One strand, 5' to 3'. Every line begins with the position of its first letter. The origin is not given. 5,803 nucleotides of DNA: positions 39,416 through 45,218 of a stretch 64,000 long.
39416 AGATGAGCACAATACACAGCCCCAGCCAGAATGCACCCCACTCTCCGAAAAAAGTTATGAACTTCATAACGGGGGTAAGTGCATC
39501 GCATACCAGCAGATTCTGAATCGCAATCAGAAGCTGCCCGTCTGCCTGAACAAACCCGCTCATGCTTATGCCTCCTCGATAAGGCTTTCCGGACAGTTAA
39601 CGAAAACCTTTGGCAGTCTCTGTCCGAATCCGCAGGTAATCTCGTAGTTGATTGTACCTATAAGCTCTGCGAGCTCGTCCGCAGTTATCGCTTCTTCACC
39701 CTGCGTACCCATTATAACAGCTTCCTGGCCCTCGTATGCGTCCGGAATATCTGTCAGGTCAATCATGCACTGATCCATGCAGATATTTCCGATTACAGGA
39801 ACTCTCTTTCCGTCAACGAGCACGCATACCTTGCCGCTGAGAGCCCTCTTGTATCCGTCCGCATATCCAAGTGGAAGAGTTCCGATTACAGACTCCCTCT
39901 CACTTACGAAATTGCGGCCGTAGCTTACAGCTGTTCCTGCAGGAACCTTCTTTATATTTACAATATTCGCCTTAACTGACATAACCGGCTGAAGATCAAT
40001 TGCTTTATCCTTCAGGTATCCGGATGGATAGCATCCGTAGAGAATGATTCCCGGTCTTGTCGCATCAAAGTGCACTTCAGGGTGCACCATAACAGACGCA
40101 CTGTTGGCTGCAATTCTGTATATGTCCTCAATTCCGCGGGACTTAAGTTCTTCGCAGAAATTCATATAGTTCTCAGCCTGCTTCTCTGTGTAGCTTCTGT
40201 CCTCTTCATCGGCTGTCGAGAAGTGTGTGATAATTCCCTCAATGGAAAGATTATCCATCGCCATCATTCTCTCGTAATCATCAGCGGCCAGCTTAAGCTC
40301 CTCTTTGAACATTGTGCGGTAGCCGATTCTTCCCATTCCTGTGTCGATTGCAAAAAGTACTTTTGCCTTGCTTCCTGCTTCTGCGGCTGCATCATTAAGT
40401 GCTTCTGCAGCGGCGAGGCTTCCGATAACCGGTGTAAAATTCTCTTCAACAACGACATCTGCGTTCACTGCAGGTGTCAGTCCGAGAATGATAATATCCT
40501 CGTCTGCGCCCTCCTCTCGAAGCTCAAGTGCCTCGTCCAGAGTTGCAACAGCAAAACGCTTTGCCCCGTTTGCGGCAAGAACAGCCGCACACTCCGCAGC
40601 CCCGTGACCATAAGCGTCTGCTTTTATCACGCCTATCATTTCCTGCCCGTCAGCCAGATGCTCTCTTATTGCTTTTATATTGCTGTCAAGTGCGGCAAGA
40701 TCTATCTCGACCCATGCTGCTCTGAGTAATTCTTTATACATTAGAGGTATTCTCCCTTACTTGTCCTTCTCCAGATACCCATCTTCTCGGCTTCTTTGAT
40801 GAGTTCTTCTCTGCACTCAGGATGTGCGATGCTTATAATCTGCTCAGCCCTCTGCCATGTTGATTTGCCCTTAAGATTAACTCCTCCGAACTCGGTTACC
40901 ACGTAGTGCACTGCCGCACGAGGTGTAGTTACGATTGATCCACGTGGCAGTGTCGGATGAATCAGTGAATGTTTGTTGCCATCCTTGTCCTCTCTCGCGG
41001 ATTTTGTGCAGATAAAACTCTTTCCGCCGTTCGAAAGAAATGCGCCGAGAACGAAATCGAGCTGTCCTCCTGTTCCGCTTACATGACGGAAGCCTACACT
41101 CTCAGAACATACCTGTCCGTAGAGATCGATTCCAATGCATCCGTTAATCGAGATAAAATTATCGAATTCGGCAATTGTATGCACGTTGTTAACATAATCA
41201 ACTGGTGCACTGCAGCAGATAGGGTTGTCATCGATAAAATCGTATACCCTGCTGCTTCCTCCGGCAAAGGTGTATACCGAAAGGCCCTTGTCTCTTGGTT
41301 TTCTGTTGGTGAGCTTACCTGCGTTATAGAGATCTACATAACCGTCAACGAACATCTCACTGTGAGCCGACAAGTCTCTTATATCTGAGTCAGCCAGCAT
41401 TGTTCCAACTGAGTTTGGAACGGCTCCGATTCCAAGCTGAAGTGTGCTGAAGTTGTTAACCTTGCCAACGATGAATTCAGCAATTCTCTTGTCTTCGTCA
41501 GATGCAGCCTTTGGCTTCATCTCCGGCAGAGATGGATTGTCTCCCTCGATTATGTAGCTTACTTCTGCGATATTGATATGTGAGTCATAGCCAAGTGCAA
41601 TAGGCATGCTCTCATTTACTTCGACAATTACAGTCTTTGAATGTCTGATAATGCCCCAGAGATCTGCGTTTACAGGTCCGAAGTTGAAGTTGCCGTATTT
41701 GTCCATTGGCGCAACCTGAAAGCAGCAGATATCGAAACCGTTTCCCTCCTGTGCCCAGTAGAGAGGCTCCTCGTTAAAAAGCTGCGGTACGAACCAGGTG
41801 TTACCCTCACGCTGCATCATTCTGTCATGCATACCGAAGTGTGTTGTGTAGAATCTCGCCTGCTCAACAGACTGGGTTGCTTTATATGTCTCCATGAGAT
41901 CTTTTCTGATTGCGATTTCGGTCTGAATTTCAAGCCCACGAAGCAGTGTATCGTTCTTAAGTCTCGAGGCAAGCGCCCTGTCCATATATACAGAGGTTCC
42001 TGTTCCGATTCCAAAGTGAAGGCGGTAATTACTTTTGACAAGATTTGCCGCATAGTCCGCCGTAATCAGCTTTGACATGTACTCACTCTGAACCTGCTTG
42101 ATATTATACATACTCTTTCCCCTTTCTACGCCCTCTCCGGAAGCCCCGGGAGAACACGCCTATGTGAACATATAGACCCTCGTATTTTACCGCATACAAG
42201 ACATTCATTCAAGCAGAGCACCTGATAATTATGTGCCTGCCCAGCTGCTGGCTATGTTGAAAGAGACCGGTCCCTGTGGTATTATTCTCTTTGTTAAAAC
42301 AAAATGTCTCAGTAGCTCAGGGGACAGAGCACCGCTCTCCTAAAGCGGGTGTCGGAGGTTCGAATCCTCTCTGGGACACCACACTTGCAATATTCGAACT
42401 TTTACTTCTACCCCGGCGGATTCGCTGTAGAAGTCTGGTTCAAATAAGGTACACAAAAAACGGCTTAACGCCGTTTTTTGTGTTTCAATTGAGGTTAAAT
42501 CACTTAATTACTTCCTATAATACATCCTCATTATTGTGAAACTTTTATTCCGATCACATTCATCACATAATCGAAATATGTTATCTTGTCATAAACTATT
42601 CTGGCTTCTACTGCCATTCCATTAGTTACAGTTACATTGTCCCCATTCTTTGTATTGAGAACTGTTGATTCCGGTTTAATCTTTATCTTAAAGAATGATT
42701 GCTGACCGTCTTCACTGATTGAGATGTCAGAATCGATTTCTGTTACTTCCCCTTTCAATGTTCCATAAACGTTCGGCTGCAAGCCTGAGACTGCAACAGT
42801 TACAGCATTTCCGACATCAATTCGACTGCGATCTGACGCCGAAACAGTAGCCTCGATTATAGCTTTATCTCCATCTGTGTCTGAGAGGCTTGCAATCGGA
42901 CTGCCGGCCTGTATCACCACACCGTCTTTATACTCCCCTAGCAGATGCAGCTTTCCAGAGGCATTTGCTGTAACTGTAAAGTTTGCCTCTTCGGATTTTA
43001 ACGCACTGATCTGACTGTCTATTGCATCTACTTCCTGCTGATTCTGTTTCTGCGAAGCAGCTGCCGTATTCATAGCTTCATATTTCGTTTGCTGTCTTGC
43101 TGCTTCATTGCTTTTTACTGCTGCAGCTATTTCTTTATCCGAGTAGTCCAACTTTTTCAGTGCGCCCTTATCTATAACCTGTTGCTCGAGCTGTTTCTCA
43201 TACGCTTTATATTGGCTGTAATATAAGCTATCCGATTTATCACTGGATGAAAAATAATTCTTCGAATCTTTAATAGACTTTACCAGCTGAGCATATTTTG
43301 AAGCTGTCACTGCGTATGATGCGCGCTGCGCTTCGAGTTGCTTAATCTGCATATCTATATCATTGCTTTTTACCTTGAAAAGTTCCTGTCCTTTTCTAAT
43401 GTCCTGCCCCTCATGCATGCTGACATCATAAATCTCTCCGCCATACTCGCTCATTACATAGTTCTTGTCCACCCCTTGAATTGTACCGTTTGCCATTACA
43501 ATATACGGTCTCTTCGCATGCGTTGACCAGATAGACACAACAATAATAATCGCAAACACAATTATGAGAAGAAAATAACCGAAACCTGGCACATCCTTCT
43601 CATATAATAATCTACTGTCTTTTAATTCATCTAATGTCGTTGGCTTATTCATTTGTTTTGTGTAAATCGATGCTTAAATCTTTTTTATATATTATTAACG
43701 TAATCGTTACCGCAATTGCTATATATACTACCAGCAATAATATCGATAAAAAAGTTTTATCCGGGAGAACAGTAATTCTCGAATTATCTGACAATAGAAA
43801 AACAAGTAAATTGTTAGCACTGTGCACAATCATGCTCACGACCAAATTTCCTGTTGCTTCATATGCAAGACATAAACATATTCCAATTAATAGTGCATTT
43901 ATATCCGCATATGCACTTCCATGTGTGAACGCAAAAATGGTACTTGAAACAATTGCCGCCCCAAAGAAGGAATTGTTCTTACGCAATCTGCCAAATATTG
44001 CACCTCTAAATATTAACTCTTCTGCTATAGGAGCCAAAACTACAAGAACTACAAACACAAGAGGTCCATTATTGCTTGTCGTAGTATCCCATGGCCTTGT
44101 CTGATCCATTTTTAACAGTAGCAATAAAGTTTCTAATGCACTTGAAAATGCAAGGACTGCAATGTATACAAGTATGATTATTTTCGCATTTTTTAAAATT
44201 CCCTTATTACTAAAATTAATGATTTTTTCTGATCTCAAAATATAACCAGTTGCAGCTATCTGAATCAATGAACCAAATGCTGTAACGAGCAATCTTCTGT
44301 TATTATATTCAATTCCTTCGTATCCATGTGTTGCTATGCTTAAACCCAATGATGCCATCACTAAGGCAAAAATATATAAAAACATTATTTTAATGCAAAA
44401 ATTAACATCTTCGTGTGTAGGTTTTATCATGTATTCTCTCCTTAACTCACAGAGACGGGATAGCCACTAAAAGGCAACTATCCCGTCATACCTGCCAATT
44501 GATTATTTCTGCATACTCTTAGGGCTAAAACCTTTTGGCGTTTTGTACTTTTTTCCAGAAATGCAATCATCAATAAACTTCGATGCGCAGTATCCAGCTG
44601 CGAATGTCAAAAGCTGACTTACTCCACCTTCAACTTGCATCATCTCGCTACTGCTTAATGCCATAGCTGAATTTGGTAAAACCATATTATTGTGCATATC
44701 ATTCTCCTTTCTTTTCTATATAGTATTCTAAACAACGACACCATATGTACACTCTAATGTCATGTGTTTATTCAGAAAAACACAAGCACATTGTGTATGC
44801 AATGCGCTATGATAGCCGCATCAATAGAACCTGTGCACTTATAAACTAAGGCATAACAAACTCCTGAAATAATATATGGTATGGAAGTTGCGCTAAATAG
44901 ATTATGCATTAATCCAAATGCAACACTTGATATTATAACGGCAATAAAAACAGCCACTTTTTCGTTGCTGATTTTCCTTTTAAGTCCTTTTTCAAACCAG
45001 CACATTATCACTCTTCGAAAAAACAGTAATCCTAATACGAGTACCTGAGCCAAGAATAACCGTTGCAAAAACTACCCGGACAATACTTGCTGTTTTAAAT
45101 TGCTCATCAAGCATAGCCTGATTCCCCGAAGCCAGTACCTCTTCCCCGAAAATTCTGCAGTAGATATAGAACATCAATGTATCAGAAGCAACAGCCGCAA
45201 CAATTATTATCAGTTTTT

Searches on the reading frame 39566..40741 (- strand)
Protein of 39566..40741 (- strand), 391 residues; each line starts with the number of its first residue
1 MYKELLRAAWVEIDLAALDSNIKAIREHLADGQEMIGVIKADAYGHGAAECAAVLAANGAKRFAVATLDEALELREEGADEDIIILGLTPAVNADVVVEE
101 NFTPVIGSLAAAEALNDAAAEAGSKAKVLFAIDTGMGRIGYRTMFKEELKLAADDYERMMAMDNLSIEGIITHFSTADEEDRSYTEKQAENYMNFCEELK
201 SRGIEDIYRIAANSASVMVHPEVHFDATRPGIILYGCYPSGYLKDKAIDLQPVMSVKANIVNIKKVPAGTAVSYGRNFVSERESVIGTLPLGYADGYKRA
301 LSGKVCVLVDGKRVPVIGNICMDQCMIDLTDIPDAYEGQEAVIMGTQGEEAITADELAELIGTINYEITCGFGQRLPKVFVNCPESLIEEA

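Call 21: search_protein_families(library=pfam, proteins=[window:39566-40741:-], max_evalue=0.001)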
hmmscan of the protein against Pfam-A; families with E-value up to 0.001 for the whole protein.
window:39566-40741:- (391 aa): 2 families
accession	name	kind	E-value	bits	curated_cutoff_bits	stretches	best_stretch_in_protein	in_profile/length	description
PF01168.26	Ala_racemase_N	-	3.3e-65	220.3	24.1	1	13-239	1-220/220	Alanine racemase, N-terminal domain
PF00842.27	Ala_racemase_C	-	8.8e-50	168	25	1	253-379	1-126/127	Alanine racemase, C-terminal domain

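Call 51: list_cluster_members(proteins=[P0001, window:39566-40741:-, window:40741-42111:-, window:52030-53553:+, window:48076-49056:-, window:42531-43652:-, window:43645-44430:-, window:44503-44697:-])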
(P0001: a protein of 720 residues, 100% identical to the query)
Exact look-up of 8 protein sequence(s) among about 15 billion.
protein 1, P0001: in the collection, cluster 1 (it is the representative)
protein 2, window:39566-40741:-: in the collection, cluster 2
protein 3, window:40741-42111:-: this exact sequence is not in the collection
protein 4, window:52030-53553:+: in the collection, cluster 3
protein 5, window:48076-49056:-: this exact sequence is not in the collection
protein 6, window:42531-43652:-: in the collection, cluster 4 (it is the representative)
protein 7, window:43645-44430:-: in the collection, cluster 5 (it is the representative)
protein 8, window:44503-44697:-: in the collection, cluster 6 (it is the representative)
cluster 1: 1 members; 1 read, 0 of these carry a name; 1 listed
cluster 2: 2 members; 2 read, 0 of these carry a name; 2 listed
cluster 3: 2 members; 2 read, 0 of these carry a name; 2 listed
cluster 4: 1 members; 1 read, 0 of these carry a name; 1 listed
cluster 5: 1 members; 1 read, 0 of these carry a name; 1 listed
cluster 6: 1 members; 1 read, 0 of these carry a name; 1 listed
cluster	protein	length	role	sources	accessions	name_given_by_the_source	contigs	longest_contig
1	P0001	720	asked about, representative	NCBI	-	-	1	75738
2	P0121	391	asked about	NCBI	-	-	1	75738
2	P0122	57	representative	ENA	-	-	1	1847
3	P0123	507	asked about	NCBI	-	-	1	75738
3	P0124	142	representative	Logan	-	-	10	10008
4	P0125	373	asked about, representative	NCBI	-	-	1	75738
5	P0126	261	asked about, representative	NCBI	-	-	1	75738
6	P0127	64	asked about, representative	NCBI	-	-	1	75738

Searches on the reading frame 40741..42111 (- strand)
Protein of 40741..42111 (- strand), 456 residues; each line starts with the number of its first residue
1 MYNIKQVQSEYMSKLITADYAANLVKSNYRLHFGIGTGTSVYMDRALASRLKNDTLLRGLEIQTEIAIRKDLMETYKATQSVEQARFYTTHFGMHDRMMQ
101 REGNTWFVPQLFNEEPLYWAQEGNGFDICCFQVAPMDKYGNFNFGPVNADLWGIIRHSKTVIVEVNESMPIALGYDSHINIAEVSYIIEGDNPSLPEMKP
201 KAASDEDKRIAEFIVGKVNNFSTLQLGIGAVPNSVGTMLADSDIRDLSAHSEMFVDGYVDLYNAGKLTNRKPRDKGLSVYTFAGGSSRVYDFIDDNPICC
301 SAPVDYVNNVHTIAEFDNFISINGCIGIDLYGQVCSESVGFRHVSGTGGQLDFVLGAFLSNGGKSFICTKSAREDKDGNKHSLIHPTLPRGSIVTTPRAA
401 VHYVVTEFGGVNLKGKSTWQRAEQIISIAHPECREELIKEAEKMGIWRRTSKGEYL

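Call 21: search_protein_families(library=pfam, proteins=[window:40741-42111:-], max_evalue=0.001)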
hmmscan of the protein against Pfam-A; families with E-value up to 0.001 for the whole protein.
window:40741-42111:- (456 aa): 2 families
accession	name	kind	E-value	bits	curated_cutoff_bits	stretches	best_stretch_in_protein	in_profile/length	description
PF13336.12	AcetylCoA_hyd_C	-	9.8e-59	198.1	23.7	1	285-441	1-154/154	Acetyl-CoA hydrolase/transferase C-terminal domain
PF02550.21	AcetylCoA_hydro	-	8.4e-15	55.7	24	1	8-191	2-190/198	Acetyl-CoA hydrolase/transferase N-terminal domain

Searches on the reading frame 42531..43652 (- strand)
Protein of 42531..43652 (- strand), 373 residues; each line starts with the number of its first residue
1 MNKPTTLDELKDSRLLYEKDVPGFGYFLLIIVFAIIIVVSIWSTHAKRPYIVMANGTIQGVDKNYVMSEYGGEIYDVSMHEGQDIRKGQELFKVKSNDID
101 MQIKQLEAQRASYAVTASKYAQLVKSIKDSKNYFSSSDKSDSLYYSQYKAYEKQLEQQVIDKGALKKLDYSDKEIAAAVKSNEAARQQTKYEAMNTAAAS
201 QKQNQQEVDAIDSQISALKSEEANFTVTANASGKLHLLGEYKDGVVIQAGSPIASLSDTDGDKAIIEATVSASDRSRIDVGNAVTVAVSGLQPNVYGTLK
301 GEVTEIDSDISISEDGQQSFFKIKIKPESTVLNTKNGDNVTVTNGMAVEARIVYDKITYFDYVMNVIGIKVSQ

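Call 7: search_protein_families(library=pfam, proteins=[window:42531-43652:-], max_evalue=0.01)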
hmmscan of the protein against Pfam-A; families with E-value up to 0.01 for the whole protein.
window:42531-43652:- (373 aa): 2 families
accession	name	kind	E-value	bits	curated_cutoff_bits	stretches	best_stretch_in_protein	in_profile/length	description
PF13437.12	HlyD_3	-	5.6e-14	53.2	22.2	1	226-329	1-97/106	HlyD family secretion protein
PF16576.10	HlyD_D23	-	1e-06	28.7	30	1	64-309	20-187/214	Barrel-sandwich domain of CusB or HlyD membrane-fusion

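Call 26: search_protein_families(library=ncbifam, proteins=[window:42531-43652:-], max_evalue=0.001)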
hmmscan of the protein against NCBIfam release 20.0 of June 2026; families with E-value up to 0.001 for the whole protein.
window:42531-43652:- (373 aa): 8 families
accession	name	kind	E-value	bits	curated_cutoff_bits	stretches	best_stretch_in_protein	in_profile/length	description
TIGR01843.1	type_I_hlyD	subfamily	9.4e-36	123.7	208.65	2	100-367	149-411/422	HlyD family type I secretion periplasmic adaptor subunit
TIGR01000.1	bacteriocin_acc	subfamily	1.6e-22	80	258.85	2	178-366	270-452/457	bacteriocin secretion accessory protein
TIGR03794.1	NHLM_micro_HlyD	equivalog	3.1e-13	49.4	156.2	1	26-311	20-341/421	NHLP bacteriocin system secretion protein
TIGR01730.1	RND_mfp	subfamily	2.5e-10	39.8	94.9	1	54-126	17-96/322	efflux RND transporter periplasmic adaptor subunit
NF007785.0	PRK10476.1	equivalog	7.1e-10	38.2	376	1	28-311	14-289/347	multidrug transporter subunit MdtN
TIGR00998.1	8a0101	subfamily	1.2e-09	37.5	390.8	1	28-307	7-282/334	EmrA/EmrK family multidrug efflux transporter periplasmic adaptor subunit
NF007850.1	PRK10559.1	equivalog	5.5e-05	22.4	400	1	28-170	8-145/303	p-hydroxybenzoic acid efflux pump subunit AaeA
NF008589.1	PRK11556.1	equivalog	0.00022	20.3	391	1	42-133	63-155/392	MdtA/MuxA family multidrug efflux RND transporter periplasmic adaptor subunit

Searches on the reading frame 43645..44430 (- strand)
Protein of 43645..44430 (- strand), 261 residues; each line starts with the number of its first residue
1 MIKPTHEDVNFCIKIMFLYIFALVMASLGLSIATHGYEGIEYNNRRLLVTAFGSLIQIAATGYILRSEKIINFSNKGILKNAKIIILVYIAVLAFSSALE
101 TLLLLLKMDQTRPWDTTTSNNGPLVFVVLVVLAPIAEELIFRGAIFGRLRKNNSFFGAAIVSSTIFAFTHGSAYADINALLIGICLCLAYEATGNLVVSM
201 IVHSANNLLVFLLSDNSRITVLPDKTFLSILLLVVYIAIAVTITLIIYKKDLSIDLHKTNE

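Call 7: search_protein_families(library=pfam, proteins=[window:43645-44430:-], max_evalue=0.01)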
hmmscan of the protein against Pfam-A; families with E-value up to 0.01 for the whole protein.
window:43645-44430:- (261 aa): 1 family
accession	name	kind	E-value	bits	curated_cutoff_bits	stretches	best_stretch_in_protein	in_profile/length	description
PF02517.21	Rce1-like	-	1.4e-21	77.1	22.4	1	123-209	5-93/93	Type II CAAX prenyl endopeptidase Rce1-like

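Call 26: search_protein_families(library=ncbifam, proteins=[window:43645-44430:-], max_evalue=0.001)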
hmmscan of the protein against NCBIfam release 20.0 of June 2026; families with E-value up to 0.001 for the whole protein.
window:43645-44430:- (261 aa): 5 families
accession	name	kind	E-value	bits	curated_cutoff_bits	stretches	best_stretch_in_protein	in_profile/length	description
NF041647.1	ABC_perm_CPBP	equivalog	2.8e-17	62.7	435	1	19-214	430-634/636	ABC transporter permease subunit/CPBP intramembrane protease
NF046050.1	CPBP_fam_MroQ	equivalog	5.2e-11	42.4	270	1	119-213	123-223/243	intramembrane glutamic endopeptidase MroQ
NF033192.3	CPBP_JDVT_MrtJ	equivalog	4.6e-10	40.1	75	1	127-212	2-97/98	JDVT-CTERM system glutamic-type intramembrane protease MrtJ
NF040589.1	CPBP_Synerg_MrtS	equivalog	0.00017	21.9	130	1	124-208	74-161/170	Synerg-CTERM system glutamic-type intramembrane protease MrtS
TIGR03008.1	pepcterm_CAAX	equivalog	0.00099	19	81.05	0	59-211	48-210/222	CAAX prenyl protease-related protein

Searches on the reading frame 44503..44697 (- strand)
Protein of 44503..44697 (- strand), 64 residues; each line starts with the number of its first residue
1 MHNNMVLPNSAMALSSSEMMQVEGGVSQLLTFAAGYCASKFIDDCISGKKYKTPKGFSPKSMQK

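Call 7: search_protein_families(library=pfam, proteins=[window:44503-44697:-], max_evalue=0.01)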
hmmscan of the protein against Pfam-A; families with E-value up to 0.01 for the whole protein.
window:44503-44697:- (64 aa): 0 families

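Call 26: search_protein_families(library=ncbifam, proteins=[window:44503-44697:-], max_evalue=0.001)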
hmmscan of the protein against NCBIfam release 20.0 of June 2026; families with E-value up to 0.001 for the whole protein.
window:44503-44697:- (64 aa): 0 families

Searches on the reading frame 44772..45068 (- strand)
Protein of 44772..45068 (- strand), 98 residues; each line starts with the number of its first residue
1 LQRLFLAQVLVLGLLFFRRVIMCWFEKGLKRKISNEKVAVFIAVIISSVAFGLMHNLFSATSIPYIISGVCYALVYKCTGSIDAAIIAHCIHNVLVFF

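Call 7: search_protein_families(library=pfam, proteins=[window:44772-45068:-], max_evalue=0.01)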
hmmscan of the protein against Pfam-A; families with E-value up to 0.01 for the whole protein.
window:44772-45068:- (98 aa): 1 family
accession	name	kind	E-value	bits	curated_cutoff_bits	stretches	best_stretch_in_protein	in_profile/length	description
PF02517.21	Rce1-like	-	6.3e-12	46.1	22.4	1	15-95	21-93/93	Type II CAAX prenyl endopeptidase Rce1-like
